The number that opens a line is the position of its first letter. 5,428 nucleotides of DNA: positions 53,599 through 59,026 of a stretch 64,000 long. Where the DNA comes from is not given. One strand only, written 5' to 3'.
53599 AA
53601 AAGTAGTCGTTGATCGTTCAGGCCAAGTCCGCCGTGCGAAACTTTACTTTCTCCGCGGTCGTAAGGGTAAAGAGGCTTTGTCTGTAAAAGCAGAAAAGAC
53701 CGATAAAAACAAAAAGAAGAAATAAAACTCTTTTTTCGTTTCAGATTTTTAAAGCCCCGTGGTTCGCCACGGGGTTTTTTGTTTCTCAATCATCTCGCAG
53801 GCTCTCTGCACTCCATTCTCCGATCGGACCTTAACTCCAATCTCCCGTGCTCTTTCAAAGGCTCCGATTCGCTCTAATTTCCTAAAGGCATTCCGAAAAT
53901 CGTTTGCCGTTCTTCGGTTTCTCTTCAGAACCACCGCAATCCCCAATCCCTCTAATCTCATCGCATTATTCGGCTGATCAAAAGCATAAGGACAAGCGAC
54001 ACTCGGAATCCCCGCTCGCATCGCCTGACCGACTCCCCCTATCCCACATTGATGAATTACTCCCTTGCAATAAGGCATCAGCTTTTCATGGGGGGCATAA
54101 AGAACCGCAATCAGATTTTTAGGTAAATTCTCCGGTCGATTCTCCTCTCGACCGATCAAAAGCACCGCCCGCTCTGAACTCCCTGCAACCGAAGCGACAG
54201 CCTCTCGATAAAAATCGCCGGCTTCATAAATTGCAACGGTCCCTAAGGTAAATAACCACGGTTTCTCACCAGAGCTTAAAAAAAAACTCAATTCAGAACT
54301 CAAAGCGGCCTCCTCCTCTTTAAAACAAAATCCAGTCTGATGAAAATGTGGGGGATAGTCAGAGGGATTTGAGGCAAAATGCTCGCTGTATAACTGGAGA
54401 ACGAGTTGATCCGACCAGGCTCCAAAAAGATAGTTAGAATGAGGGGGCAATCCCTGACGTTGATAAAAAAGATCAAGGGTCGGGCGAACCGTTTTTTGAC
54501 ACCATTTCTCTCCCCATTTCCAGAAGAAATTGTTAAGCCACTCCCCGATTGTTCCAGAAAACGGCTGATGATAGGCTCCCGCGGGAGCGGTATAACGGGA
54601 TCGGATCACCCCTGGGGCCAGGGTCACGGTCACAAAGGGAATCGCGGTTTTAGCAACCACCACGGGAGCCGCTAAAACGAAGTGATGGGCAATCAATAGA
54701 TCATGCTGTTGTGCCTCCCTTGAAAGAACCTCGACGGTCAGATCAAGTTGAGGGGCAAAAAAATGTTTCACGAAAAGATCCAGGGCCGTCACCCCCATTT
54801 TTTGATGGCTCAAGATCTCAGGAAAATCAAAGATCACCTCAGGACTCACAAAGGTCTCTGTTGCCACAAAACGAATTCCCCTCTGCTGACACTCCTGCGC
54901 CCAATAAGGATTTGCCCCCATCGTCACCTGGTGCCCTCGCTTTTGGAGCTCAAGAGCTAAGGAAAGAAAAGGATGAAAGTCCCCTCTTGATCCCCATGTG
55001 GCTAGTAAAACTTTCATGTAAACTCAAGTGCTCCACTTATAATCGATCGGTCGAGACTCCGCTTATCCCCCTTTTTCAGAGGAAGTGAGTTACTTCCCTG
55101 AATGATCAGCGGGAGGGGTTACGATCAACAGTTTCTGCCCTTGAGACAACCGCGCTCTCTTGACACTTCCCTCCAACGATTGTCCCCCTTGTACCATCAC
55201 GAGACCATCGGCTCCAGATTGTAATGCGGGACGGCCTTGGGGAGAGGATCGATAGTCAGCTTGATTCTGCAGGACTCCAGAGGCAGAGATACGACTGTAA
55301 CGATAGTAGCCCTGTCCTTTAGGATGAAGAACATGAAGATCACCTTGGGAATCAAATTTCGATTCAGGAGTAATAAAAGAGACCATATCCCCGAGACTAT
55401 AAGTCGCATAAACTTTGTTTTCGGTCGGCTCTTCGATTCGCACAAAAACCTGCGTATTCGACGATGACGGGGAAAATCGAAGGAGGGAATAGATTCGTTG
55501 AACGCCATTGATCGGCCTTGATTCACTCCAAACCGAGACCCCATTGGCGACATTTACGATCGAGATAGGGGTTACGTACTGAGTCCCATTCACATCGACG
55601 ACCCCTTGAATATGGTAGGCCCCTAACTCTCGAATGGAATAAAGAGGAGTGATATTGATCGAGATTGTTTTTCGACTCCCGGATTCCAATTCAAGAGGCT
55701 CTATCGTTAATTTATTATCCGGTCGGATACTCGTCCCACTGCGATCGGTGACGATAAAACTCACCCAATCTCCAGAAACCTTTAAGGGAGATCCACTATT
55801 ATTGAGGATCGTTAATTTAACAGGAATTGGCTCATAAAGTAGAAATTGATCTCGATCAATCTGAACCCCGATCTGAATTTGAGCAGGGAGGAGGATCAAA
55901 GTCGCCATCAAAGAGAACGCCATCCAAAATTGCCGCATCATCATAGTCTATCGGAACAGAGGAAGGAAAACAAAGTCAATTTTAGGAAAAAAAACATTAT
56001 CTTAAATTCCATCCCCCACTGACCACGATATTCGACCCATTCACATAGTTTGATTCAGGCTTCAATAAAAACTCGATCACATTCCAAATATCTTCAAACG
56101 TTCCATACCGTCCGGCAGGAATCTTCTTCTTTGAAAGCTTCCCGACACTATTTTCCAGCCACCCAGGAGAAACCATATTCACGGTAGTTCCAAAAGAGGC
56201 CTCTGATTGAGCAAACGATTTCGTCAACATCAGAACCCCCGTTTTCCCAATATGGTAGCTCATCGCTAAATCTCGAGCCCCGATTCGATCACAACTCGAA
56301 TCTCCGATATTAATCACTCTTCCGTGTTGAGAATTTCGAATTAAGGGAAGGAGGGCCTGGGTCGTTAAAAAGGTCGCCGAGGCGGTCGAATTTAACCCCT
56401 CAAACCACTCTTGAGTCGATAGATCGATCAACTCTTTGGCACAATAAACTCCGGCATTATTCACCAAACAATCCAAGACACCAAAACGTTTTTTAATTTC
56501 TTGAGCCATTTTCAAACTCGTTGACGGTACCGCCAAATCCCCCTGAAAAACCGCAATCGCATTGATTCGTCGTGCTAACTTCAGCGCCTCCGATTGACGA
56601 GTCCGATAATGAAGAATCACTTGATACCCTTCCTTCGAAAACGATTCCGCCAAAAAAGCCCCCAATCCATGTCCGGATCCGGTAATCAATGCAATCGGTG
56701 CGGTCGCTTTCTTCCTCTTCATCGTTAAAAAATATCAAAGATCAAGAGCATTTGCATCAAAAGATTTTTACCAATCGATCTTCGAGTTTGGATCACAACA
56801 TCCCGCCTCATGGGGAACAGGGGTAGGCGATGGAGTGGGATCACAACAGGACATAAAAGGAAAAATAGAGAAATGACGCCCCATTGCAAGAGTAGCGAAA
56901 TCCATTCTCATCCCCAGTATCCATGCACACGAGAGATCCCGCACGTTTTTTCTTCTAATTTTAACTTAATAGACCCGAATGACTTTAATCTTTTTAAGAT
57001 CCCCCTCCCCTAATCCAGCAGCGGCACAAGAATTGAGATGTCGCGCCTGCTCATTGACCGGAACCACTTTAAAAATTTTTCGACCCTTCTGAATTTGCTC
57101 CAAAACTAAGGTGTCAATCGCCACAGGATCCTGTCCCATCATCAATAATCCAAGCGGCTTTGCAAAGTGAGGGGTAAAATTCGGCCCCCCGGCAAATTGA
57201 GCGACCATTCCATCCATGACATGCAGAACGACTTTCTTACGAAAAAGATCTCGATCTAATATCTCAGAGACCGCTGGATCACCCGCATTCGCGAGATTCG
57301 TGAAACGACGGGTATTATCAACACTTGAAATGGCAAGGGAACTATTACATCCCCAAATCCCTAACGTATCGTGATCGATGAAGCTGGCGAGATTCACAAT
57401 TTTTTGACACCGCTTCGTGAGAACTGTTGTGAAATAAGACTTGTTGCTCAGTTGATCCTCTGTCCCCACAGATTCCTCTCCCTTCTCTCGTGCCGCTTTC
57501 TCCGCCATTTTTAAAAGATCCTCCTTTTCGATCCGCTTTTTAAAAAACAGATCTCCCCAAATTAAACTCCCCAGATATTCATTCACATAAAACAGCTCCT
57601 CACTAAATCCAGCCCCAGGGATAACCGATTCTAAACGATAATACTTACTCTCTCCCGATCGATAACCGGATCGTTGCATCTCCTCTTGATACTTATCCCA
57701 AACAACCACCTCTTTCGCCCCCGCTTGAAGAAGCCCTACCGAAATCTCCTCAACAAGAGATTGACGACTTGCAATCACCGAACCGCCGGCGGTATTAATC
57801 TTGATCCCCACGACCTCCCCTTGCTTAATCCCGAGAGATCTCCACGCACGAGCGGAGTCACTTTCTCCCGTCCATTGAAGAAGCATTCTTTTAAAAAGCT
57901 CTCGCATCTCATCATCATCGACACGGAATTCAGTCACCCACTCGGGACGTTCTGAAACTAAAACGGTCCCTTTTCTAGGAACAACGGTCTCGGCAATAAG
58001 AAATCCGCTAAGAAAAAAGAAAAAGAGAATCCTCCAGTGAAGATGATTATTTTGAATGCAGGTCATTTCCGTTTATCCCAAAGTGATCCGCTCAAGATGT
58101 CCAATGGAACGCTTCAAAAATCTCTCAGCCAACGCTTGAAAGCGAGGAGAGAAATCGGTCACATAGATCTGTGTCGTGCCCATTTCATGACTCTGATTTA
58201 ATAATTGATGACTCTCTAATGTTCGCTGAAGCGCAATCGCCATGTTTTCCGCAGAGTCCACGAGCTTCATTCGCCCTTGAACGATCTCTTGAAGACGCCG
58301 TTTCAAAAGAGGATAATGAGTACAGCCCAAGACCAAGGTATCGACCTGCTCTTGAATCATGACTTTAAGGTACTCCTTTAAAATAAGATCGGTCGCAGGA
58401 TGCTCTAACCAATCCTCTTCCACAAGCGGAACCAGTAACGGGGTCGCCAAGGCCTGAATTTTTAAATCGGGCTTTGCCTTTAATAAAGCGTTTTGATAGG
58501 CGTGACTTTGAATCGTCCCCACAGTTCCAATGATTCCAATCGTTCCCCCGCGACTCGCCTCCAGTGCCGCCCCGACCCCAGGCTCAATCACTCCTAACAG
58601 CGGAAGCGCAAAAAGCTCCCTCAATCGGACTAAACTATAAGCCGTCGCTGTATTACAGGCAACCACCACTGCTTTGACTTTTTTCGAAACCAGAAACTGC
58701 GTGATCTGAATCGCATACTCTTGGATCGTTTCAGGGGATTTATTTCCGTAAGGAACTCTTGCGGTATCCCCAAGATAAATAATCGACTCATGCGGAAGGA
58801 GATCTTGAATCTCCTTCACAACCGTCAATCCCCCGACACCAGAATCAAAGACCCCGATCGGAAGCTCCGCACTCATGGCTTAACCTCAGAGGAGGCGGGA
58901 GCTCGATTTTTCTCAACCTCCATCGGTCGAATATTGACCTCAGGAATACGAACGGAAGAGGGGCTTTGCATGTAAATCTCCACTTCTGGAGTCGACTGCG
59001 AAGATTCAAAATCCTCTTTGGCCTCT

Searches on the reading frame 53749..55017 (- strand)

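Call 99: search_protein_families(library=pfam, proteins=[window:53749-55017:-], max_evalue=0.0001)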
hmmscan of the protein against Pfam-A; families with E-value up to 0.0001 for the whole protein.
window:53749-55017:- (422 aa): 3 families
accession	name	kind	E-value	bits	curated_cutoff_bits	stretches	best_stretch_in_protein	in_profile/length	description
PF06722.18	EryCIII-like_C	-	1.1e-11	45.3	31.7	1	290-401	21-129/145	Erythromycin biosynthesis protein CIII-like, C-terminal domain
PF00201.24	UDPGT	-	2.4e-11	43.6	19.5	1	234-380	256-404/499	UDP-glucoronosyl and UDP-glucosyl transferase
PF03033.26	Glyco_transf_28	-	1.7e-09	38.3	26.2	1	3-69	1-70/139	Glycosyltransferase family 28 N-terminal domain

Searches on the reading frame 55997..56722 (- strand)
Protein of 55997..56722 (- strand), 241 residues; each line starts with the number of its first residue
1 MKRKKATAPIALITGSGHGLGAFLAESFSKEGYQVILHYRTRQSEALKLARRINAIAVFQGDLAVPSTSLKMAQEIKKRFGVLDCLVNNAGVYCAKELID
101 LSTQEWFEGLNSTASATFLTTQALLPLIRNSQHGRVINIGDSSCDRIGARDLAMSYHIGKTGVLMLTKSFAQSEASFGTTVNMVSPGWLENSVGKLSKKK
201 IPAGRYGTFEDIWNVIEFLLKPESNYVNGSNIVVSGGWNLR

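Call 99: search_protein_families(library=pfam, proteins=[window:55997-56722:-], max_evalue=0.0001)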
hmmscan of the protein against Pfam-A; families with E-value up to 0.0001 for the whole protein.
window:55997-56722:- (241 aa): 2 families
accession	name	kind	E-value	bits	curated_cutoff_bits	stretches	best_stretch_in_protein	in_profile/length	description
PF13561.12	adh_short_C2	-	1e-37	130.5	27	1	18-239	6-236/236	Enoyl-(Acyl carrier protein) reductase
PF00106.31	adh_short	-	9.9e-32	110.4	26.6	1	10-191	2-184/195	short chain dehydrogenase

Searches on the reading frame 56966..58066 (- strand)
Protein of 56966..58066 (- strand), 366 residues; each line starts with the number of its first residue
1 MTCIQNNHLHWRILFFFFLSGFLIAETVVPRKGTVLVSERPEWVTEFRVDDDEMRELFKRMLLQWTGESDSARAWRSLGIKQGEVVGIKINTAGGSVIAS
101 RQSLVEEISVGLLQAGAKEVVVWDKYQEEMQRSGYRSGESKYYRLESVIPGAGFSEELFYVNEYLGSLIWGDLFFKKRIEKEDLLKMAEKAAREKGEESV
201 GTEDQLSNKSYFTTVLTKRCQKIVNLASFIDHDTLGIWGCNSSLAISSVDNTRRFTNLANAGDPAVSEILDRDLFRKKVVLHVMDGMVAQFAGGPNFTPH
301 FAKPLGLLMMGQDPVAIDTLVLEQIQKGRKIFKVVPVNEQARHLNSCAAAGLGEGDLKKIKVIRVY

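Call 99: search_protein_families(library=pfam, proteins=[window:56966-58066:-], max_evalue=0.0001)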
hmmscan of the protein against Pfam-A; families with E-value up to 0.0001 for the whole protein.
window:56966-58066:- (366 aa): 1 family
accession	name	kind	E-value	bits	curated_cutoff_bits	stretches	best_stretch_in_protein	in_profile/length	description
PF04015.17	DUF362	-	1.9e-06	28.5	24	1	217-322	96-199/200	Domain of unknown function (DUF362)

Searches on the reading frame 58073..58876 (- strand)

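Call 99: search_protein_families(library=pfam, proteins=[window:58073-58876:-], max_evalue=0.0001)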
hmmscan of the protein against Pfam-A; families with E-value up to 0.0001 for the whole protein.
window:58073-58876:- (267 aa): 1 family
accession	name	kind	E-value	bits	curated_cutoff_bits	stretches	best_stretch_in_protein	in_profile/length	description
PF01177.27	Asp_Glu_race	-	2.3e-23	83.6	31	1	19-209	16-204/211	Asp/Glu/Hydantoin racemase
